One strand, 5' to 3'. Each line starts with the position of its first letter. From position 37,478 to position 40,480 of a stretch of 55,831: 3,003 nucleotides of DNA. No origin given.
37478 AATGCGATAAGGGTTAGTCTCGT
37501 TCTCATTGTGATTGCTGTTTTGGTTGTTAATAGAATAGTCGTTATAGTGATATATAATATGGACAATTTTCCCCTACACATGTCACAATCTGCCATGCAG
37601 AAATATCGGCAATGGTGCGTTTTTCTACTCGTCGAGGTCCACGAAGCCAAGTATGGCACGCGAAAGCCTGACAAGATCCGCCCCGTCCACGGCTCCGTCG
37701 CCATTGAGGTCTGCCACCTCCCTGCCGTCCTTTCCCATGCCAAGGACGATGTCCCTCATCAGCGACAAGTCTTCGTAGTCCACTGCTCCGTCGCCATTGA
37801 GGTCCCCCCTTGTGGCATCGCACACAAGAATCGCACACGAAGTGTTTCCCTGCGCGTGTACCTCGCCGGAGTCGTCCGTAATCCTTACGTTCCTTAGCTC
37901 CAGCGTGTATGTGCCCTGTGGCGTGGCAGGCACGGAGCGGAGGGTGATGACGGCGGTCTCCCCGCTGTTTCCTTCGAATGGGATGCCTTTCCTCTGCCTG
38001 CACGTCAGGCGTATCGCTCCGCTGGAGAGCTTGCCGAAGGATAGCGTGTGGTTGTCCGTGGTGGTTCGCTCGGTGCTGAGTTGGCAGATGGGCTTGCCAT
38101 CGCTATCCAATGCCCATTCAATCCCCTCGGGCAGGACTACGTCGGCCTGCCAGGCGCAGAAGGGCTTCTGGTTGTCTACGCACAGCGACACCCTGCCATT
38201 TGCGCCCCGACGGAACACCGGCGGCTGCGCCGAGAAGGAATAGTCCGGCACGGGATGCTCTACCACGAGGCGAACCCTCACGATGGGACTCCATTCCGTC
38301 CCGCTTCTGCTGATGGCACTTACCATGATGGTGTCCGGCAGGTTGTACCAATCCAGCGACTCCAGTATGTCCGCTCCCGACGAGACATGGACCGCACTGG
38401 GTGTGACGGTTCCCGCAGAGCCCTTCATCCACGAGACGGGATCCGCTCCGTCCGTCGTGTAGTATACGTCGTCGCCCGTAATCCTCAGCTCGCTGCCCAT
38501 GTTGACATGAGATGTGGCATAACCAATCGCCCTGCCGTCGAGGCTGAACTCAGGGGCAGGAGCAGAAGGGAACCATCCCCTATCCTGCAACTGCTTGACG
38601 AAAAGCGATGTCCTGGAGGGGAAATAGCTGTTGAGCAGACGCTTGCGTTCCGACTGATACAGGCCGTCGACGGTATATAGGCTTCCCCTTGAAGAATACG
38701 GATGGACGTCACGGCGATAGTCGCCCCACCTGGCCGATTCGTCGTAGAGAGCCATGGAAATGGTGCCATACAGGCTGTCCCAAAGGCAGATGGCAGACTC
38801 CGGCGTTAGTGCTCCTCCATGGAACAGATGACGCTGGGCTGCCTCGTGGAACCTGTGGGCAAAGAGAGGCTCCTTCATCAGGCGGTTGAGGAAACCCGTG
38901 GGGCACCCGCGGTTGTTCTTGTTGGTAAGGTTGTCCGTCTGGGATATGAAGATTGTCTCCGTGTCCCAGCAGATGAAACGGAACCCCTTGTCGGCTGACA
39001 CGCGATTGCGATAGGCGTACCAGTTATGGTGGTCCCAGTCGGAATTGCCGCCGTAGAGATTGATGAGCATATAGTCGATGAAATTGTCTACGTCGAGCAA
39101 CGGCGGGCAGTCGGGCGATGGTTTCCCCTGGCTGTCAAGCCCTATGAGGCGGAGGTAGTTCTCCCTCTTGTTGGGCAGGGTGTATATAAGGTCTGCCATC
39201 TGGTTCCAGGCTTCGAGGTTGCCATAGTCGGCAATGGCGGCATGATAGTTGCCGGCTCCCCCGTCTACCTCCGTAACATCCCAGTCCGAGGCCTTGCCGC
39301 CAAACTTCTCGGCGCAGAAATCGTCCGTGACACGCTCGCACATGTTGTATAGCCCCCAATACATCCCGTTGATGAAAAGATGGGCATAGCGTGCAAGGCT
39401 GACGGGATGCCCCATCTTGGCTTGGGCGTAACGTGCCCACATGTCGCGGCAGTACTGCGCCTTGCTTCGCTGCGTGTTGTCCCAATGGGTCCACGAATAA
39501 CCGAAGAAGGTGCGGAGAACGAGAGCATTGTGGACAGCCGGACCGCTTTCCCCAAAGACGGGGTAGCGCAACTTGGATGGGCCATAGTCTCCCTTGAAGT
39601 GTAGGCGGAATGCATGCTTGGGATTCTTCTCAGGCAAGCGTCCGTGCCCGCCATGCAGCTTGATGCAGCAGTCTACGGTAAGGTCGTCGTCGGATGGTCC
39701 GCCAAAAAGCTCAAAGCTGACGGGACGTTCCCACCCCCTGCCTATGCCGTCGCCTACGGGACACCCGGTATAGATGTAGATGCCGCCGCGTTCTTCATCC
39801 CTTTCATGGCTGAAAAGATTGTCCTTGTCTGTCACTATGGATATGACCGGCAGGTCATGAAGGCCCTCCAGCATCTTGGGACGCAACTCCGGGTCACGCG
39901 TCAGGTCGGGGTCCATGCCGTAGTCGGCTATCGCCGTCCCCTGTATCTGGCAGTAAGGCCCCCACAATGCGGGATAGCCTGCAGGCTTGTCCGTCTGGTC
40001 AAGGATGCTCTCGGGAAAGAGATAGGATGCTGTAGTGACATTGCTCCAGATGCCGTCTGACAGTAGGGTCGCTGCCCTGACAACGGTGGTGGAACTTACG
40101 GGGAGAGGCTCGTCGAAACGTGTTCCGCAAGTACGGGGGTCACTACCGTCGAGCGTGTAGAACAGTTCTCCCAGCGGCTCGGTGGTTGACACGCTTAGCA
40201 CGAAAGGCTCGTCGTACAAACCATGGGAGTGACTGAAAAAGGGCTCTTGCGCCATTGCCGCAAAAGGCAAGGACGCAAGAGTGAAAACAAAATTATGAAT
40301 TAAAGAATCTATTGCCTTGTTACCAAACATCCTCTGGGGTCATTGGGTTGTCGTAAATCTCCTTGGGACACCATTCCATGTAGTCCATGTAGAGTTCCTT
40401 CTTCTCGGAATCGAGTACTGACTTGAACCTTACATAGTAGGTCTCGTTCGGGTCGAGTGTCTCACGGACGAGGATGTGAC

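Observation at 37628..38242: Cohesin-like module immediately followed by a dockerin at the C-terminus of the 901-aa CotH protein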

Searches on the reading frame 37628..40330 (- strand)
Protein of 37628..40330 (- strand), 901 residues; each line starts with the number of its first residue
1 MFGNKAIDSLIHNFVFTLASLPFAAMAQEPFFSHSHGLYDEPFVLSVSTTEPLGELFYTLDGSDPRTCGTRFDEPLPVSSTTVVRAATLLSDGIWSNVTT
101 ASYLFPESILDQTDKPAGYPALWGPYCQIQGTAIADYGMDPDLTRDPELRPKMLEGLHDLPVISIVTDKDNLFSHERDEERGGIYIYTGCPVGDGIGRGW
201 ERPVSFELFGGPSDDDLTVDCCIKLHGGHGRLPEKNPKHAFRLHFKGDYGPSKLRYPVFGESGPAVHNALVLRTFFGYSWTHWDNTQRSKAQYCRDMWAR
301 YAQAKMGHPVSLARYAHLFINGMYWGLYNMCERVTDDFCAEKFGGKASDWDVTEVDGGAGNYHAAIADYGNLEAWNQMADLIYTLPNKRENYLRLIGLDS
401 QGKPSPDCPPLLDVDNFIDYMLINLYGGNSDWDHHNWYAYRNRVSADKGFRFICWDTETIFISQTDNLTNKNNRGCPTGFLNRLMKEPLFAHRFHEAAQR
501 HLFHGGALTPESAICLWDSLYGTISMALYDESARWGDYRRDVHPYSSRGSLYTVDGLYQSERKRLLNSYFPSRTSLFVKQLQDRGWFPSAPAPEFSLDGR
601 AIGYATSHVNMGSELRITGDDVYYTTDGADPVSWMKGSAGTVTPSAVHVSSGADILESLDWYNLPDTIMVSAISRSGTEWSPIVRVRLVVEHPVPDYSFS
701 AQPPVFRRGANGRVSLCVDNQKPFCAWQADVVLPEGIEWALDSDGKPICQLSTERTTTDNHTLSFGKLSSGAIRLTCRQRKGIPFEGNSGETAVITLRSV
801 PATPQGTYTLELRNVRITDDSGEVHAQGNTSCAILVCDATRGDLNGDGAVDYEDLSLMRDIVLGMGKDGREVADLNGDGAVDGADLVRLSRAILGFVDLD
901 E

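Call 5: search_protein_families(library=pfam, proteins=[window:37628-40330:-], max_evalue=1)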
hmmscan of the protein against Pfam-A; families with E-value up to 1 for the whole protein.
window:37628-40330:- (901 aa): 7 families
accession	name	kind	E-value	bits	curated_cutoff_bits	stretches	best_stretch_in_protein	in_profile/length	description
PF08757.17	CotH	-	1.1e-23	84.7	23.8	1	304-539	59-299/322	CotH kinase protein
PF13287.12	Fn3_assoc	-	5.6e-13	49.2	23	2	49-103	5-59/59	Fn3 associated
PF13290.12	CHB_HEX_C_1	-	8.4e-13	48.5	22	2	37-100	4-67/67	Chitobiase/beta-hexosaminidase C-terminal domain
PF00404.24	Dockerin_1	-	1.8e-08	34.9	22.9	1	842-894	2-57/57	Dockerin type I domain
PF13202.12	EF-hand_5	-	0.00029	20.6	25.9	1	843-856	9-22/25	EF hand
PF00036.39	EF-hand_1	-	0.0026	17.6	25.4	0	872-891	8-27/29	EF hand domain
PF13499.12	EF-hand_7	-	0.086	13.6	30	0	843-868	12-36/67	EF-hand domain pair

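Call 6: search_protein_families(library=ncbifam, proteins=[window:37628-40330:-], max_evalue=1)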
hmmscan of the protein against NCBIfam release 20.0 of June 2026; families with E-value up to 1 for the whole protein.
window:37628-40330:- (901 aa): 2 families
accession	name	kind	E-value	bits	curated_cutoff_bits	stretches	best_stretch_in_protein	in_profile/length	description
NF049990.1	CellobisidaseCelK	equivalog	0.0012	17.1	1700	1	822-897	812-886/889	cellulose 1,4-beta-cellobiosidase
NF042962.1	DUF499_antiphage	equivalog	0.032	12.2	1200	1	50-84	849-882/1025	anti-phage-associated DUF499 domain-containing protein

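Call 14: find_related_loci(query=window:37628-40330:-, collection=genome_contigs, flank=10000)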
Query window:37628-40330:- (901 aa) in genome_contigs; peptide patterns used: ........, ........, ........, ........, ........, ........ (x = any residue, [..] = any of these).
255 stretches matched a pattern; 197 encode a relative of the query (tblastn E <= 1e-3); the best 80 are kept; 80 distinct loci.
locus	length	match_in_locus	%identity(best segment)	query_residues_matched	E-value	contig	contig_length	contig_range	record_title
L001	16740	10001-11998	63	27-693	0e+0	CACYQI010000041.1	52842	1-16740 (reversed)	MAG: uncultured Bacteroidales bacterium isolate RUG12173 genome assembly, contig: RUG12173_asm_41, whole genome shotgun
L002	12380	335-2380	62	14-693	0e+0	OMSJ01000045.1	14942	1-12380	uncultured Prevotellaceae bacterium isolate RUG837 genome assembly, contig: scaffold_4355, whole genome shotgun sequence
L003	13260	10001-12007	63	25-693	0e+0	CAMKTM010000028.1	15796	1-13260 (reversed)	MAG: uncultured Prevotellaceae bacterium isolate SRR12081299_bin.10_metaWRAP_v1.3_MAG genome assembly, contig: ERZ122897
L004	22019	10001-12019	62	21-693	0e+0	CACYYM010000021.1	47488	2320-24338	MAG: uncultured Bacteroidales bacterium isolate RUG12391 genome assembly, contig: RUG12391_asm_21, whole genome shotgun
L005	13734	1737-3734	62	27-693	0e+0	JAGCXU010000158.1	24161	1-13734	MAG: Bacteroidaceae bacterium isolate RGIG10220 Yak_Rumen-5__c1788161, whole genome shotgun sequence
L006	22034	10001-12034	61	15-693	0e+0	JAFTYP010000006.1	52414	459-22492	MAG: Bacteroidaceae bacterium isolate RGIG4268 Roe_deer_Colon.Co__c375275, whole genome shotgun sequence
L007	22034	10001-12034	61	15-693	0e+0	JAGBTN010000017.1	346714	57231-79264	MAG: Bacteroidaceae bacterium isolate RGIG9433 Yak_Cecum-2__c821338, whole genome shotgun sequence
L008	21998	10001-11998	61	27-693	0e+0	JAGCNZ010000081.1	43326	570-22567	MAG: Bacteroidaceae bacterium isolate RGIG9965 Yak_Reticulum-2__c605022, whole genome shotgun sequence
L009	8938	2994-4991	61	27-693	0e+0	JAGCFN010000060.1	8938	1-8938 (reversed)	MAG: Bacteroidaceae bacterium isolate RGIG9745 Yak_Omasum-4__c221843, whole genome shotgun sequence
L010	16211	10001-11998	61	27-693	0e+0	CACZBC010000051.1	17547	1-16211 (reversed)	MAG: uncultured Bacteroidales bacterium isolate RUG12460 genome assembly, contig: RUG12460_asm_51, whole genome shotgun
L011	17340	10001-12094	60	9-704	0e+0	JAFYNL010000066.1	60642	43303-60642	MAG: Bacteroidaceae bacterium isolate RGIG7250 Water_buffalos_Cecum-3__c855159, whole genome shotgun sequence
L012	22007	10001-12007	63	24-693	0e+0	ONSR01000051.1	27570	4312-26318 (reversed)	uncultured Prevotellaceae bacterium isolate RUG606 genome assembly, contig: scaffold_2363, whole genome shotgun sequence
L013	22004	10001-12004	62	25-693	0e+0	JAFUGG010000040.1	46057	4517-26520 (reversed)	MAG: Bacteroidaceae bacterium isolate RGIG4467 Roe_deer_Omasum-5__c2929, whole genome shotgun sequence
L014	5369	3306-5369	48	14-705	0e+0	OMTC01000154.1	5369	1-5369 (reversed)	uncultured Prevotellaceae bacterium isolate RUG849 genome assembly, contig: scaffold_12816, whole genome shotgun sequenc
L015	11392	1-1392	65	229-693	0e+0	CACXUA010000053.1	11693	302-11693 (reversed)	MAG: uncultured Bacteroidales bacterium isolate RUG11599 genome assembly, contig: RUG11599_asm_53, whole genome shotgun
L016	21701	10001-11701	53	12-581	0e+0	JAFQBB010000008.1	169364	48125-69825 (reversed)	MAG: Bacteroidaceae bacterium isolate RGIG1657 Goat_Cecum-1__c325, whole genome shotgun sequence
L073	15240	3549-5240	51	14-581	3e-179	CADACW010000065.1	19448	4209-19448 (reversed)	MAG: uncultured Prevotellaceae bacterium isolate RUG13180 genome assembly, contig: RUG13180_asm_65, whole genome shotgun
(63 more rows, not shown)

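Call 38: search_protein_families(library=ncbifam, proteins=[L013:9809-12136:+, L016:9983-12346:+], max_evalue=0.01)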
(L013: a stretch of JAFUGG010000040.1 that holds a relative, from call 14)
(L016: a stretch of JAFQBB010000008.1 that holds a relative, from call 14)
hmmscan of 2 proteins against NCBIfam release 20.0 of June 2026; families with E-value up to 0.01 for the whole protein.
L013:9809-12136:+ (776 aa): 0 families

L016:9983-12346:+ (788 aa): 0 families

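Call 39: find_encoding_contigs(protein=window:37628-40330:-, flank=10000, max_places=4)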
Protein window:37628-40330:- (901 aa): 3 contigs read that carry it; 2 places shown.
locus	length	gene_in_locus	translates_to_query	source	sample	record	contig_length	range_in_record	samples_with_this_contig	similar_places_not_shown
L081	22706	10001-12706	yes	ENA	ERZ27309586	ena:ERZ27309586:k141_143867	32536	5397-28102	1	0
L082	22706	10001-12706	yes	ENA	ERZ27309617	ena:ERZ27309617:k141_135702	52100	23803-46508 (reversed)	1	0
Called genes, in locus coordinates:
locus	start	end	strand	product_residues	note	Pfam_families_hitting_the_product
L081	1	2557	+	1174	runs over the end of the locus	PF00754:F5_F8_type_C (faint), PF08757:CotH, PF02368:Big_2, PF00404:Dockerin_1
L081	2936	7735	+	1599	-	-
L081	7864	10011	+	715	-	PF02469:Fasciclin (faint)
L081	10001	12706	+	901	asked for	PF13287:Fn3_assoc, PF13290:CHB_HEX_C_1, PF08757:CotH, PF00404:Dockerin_1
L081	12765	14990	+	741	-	PF16875:Glyco_hydro_36N, PF02065:Melibiase, PF16874:Glyco_hydro_36C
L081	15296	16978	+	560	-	PF13859:BNR_3, PF24316:Tli3 (faint), PF13088:BNR_2, PF02012:BNR (faint)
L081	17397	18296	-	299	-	PF13280:WYL, PF25583:WCX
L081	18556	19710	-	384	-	PF00465:Fe-ADH, PF13685:Fe-ADH_2, PF25137:ADH_Fe_C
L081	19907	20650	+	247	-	PF03009:GDPD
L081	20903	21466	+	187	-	PF21349:RUBY_RBDX, PF02915:Rubrerythrin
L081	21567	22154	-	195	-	PF04073:tRNA_edit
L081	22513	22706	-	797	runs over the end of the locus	PF02687:FtsX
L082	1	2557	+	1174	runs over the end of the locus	PF00754:F5_F8_type_C (faint), PF08757:CotH, PF02368:Big_2, PF00404:Dockerin_1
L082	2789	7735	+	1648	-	-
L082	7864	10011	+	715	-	PF02469:Fasciclin (faint)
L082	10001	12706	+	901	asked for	PF13287:Fn3_assoc, PF13290:CHB_HEX_C_1, PF08757:CotH, PF00404:Dockerin_1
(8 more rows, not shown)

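Call 74: list_cluster_members(proteins=[P0162, P0170, P0175, P0176, P0177, P0190, P0192, window:37628-40330:-])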
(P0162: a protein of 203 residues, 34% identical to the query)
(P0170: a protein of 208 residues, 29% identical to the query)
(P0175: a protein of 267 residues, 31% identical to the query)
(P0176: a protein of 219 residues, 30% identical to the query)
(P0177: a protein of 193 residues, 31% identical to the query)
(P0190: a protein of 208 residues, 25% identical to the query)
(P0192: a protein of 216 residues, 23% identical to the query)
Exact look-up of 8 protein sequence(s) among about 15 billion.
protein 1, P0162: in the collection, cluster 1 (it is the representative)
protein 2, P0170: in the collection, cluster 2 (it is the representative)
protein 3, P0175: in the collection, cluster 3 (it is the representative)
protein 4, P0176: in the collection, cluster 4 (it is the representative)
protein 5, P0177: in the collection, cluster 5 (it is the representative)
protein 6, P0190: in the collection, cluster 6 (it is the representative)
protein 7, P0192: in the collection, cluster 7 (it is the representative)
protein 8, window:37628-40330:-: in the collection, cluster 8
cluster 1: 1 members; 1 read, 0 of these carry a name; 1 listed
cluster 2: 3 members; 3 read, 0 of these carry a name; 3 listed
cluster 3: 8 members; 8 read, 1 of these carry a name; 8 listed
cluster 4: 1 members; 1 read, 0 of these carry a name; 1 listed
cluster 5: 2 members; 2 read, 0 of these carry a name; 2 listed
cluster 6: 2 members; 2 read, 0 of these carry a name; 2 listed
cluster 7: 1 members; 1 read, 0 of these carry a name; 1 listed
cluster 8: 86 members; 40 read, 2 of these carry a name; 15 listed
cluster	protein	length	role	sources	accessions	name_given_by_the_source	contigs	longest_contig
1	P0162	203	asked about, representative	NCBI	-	-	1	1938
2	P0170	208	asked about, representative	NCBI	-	-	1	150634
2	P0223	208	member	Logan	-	-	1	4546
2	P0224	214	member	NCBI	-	-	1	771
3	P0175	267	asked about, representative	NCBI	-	-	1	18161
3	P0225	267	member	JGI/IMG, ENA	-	hypothetical protein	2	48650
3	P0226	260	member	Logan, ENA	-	-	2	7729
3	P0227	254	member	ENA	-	-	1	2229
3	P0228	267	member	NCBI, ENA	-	-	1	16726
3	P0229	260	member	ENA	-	-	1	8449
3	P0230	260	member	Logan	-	-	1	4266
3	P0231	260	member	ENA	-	-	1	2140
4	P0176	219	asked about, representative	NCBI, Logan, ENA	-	-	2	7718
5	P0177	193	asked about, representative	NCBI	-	-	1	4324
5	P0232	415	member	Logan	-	-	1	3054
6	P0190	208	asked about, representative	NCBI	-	-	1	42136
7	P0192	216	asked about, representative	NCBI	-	-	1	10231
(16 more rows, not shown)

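Call 83: search_protein_families(library=pfam, proteins=[L073:292-3516:+, L001:13642-16470:-, L073:8252-10636:-], max_evalue=0.001)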
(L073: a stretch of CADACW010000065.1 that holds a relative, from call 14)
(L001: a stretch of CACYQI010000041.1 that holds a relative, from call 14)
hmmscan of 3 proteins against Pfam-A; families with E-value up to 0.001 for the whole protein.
L073:292-3516:+ (1075 aa): 5 families
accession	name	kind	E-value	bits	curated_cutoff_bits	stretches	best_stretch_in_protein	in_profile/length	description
PF08306.17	Glyco_hydro_98M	-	1.1e-50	173.2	23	1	30-347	4-324/326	Glycosyl hydrolase family 98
PF00404.24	Dockerin_1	-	5.8e-08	33.3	22.9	1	1016-1065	3-55/57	Dockerin type I domain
PF08307.16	Glyco_hydro_98C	-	3.9e-06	27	25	1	410-550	45-189/270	Glycosyl hydrolase family 98 C-terminal domain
PF18998.6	Flg_new_2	-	2.5e-05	24.6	23.6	1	759-839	3-70/73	Divergent InlB B-repeat domain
PF16990.11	CBM_35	-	0.00036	21.2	28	0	649-736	21-108/121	Carbohydrate binding module (family 35)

L001:13642-16470:- (943 aa): 6 families
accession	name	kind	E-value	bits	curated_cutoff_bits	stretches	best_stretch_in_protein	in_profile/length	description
PF16738.10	CBM26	-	6e-28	97.2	28.1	2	158-223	1-69/70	Starch-binding module 26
PF18283.7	CBM77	-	1.2e-12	48.6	25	1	59-148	27-108/108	Carbohydrate binding module 77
PF03382.20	DUF285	-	1.1e-09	38.5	25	1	779-853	40-112/120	Mycoplasma protein of unknown function, DUF285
PF00404.24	Dockerin_1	-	1.3e-06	28.9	22.9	1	891-936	2-52/57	Dockerin type I domain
PF00036.39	EF-hand_1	-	2e-05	24.2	25.4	0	919-938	8-27/29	EF hand domain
PF13202.12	EF-hand_5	-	0.00029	20.6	25.9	0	920-936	8-24/25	EF hand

L073:8252-10636:- (795 aa): 3 families
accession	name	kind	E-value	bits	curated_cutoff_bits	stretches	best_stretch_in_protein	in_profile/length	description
PF21348.3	RGL11_C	-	3.3e-96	323.5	27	2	432-719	212-487/490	Rhamnogalacturonan lyase family 11, C-terminal domain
PF13517.12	FG-GAP_3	-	6.9e-08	33.4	26.9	0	237-272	26-60/61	FG-GAP-like repeat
PF00404.24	Dockerin_1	-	4.7e-06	27.1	22.9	1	738-785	1-50/57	Dockerin type I domain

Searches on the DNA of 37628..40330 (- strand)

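Call 13: search_dna_similar(query=window:37628-40330:-, collection=plasmids, mode=near, max_rows=10)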
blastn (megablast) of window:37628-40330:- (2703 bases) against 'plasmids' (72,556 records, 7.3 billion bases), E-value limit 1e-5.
No match.
